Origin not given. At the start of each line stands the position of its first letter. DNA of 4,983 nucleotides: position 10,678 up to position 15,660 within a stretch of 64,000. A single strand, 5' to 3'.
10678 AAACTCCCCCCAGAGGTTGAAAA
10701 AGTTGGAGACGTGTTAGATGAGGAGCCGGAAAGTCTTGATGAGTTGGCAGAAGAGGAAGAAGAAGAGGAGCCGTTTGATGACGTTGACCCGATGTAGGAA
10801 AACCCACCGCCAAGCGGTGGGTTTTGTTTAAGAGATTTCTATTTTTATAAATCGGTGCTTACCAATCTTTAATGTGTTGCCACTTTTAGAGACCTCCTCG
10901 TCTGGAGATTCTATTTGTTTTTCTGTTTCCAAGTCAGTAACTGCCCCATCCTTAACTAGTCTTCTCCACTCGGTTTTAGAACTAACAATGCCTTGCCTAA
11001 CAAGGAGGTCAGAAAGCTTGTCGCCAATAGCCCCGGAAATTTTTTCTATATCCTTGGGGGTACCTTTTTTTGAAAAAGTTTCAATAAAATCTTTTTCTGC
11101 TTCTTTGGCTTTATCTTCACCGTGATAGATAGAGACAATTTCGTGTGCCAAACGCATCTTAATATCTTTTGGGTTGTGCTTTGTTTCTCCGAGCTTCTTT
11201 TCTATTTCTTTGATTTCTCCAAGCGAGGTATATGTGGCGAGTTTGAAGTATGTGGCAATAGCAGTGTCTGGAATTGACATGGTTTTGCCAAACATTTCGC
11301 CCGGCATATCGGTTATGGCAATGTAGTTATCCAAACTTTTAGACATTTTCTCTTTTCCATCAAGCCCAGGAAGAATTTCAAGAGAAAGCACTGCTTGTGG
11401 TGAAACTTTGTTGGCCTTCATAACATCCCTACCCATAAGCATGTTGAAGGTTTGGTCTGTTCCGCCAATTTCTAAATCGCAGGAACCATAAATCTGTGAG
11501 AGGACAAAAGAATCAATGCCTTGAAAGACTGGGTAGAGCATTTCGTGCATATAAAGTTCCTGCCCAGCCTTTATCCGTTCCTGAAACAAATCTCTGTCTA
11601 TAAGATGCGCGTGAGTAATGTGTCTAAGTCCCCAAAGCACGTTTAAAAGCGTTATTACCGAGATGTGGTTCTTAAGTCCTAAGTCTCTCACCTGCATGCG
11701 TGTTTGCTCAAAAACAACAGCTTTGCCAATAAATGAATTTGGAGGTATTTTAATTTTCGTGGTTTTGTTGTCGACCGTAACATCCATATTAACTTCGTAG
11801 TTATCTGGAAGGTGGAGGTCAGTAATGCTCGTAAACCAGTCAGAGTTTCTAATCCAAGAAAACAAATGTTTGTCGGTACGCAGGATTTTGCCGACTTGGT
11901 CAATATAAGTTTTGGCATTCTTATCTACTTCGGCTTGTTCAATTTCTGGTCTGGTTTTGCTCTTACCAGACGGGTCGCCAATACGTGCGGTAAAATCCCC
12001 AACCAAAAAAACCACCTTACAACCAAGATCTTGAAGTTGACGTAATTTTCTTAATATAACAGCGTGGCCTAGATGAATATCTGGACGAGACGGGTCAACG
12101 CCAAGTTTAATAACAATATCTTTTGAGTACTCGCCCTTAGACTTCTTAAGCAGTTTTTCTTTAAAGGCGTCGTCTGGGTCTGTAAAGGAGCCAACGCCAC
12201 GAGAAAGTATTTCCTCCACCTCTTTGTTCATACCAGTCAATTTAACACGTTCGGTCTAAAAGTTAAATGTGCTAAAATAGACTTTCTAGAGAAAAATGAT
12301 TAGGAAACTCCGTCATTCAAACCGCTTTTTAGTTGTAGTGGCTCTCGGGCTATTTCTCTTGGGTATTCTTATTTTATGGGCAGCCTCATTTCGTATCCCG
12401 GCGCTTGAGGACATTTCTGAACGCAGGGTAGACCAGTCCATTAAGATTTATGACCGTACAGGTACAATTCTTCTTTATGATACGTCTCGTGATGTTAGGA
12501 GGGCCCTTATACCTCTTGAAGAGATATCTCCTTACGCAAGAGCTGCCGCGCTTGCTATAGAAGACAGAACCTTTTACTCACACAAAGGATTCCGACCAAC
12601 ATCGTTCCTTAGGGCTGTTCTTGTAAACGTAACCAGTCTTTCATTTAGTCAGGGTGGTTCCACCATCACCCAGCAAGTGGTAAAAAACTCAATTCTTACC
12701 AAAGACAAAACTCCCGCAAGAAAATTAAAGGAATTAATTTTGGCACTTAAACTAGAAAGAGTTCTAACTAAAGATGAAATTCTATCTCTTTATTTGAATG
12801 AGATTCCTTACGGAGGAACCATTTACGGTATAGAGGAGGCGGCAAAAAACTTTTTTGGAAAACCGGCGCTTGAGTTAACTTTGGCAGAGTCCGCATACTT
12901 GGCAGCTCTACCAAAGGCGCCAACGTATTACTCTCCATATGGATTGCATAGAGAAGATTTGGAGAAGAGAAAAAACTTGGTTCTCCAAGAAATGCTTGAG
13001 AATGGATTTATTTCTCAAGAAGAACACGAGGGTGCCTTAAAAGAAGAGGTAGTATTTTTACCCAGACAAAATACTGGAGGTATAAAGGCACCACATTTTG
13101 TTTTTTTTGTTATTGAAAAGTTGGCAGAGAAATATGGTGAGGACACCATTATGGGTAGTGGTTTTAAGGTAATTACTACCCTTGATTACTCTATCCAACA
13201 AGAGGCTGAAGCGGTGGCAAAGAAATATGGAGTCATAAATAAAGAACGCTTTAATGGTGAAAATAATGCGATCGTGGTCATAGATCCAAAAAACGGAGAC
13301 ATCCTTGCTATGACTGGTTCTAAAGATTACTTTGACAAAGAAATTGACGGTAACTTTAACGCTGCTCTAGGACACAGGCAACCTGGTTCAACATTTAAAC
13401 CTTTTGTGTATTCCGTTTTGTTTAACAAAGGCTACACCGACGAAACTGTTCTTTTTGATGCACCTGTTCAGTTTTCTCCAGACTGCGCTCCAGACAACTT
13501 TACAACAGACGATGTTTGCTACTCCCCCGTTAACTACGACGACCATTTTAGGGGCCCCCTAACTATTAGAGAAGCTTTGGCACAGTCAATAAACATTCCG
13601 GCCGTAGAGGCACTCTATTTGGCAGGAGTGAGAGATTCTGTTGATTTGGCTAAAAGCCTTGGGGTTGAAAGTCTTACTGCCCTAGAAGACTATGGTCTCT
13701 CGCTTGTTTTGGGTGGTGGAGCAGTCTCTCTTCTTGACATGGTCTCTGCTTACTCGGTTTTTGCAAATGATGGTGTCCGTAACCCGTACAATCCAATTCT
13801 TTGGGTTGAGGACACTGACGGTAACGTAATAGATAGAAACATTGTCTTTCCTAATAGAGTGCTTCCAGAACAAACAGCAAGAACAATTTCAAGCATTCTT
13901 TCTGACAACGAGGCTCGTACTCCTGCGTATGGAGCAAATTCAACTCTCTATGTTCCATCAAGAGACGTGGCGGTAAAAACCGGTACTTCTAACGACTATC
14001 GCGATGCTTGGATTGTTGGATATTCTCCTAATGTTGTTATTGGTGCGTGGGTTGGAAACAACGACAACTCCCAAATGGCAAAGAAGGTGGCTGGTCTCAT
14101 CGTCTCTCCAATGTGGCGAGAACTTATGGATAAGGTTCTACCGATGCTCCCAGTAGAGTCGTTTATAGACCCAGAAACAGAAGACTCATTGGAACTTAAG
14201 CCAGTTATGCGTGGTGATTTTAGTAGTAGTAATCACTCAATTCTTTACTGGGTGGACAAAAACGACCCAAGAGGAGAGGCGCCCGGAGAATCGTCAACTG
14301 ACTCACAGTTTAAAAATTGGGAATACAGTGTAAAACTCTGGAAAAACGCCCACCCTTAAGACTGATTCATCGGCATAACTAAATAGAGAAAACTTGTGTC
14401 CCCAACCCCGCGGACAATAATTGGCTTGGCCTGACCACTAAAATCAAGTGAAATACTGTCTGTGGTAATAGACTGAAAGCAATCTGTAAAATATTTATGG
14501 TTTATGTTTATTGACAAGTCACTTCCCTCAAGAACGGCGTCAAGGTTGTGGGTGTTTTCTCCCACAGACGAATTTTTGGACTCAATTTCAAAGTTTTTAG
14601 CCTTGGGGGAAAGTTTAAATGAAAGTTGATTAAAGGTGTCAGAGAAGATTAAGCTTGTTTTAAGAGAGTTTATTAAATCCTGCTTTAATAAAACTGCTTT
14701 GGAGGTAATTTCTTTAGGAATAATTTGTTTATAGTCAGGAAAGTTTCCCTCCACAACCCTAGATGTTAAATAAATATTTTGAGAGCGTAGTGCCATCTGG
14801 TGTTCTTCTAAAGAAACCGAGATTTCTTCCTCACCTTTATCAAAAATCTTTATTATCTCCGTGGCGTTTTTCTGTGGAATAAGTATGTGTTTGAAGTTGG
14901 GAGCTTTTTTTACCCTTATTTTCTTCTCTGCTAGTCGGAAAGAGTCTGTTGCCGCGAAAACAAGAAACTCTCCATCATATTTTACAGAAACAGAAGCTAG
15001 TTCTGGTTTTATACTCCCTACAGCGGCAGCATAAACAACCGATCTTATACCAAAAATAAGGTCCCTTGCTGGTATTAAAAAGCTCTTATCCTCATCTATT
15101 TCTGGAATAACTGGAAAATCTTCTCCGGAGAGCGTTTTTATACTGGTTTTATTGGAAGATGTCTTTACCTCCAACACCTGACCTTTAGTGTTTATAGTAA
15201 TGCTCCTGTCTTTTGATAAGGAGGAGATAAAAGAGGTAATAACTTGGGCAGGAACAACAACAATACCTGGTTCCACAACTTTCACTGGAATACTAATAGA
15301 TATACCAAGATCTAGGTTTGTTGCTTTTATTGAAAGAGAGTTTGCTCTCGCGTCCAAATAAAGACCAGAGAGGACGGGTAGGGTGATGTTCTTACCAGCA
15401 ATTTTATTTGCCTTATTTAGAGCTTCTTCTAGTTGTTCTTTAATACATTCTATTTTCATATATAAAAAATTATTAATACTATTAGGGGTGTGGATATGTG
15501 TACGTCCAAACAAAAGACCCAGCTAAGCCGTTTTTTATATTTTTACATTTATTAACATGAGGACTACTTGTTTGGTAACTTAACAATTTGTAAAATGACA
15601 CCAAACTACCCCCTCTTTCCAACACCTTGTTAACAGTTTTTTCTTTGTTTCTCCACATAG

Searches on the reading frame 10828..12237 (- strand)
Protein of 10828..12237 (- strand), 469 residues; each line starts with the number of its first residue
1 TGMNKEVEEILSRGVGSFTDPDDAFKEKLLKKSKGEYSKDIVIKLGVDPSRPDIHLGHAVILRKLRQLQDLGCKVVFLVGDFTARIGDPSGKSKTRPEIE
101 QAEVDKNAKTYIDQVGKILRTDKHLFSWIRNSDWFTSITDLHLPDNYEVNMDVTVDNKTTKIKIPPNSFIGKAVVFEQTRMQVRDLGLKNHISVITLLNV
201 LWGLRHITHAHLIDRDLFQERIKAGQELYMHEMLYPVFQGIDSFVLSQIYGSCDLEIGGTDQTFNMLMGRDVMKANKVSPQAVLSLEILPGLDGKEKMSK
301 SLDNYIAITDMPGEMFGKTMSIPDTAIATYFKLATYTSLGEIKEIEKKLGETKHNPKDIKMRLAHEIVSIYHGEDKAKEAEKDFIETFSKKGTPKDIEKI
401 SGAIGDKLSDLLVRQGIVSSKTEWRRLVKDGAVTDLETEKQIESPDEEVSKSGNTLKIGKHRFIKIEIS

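Call 64: search_protein_families(library=pfam, proteins=[window:10828-12237:-], max_evalue=0.001)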
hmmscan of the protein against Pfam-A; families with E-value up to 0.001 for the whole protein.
window:10828-12237:- (469 aa): 1 family
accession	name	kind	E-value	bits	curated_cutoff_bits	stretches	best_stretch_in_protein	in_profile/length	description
PF00579.31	tRNA-synt_1b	-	8.7e-54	183.3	21.1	2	195-388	94-291/292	tRNA synthetases class I (W and Y)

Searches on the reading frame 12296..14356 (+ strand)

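Call 64: search_protein_families(library=pfam, proteins=[window:12296-14356:+], max_evalue=0.001)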
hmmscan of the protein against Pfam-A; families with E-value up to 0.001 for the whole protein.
window:12296-14356:+ (687 aa): 2 families
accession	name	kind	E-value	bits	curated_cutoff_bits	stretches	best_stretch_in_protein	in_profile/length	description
PF00912.28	Transgly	-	2e-59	200.4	27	1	64-233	9-177/178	Transglycosylase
PF00905.27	Transpeptidase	-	3.8e-24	85.9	22.1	1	325-603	2-294/299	Penicillin binding protein transpeptidase domain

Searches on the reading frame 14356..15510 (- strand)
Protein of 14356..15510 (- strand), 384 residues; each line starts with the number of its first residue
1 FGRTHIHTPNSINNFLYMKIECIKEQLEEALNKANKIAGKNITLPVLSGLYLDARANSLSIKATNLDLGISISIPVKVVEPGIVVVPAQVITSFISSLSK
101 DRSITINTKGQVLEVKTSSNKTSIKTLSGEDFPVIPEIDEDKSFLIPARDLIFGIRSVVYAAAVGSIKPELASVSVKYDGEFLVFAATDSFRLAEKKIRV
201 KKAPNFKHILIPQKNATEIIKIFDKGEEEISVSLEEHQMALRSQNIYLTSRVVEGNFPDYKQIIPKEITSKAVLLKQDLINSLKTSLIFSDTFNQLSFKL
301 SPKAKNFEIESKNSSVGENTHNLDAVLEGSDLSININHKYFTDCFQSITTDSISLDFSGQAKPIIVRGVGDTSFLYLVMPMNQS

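Call 64: search_protein_families(library=pfam, proteins=[window:14356-15510:-], max_evalue=0.001)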
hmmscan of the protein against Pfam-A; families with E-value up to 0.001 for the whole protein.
window:14356-15510:- (384 aa): 3 families
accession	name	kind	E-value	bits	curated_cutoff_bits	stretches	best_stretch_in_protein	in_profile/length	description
PF00712.24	DNA_pol3_beta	-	1.4e-26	93.4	24.4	1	18-136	1-120/120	DNA polymerase III beta subunit, N-terminal domain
PF02767.21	DNA_pol3_beta_2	-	2.9e-25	89.2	27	1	151-259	7-116/116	DNA polymerase III beta subunit, central domain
PF02768.20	DNA_pol3_beta_3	-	5.1e-19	68.7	27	1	261-381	1-120/121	DNA polymerase III beta subunit, C-terminal domain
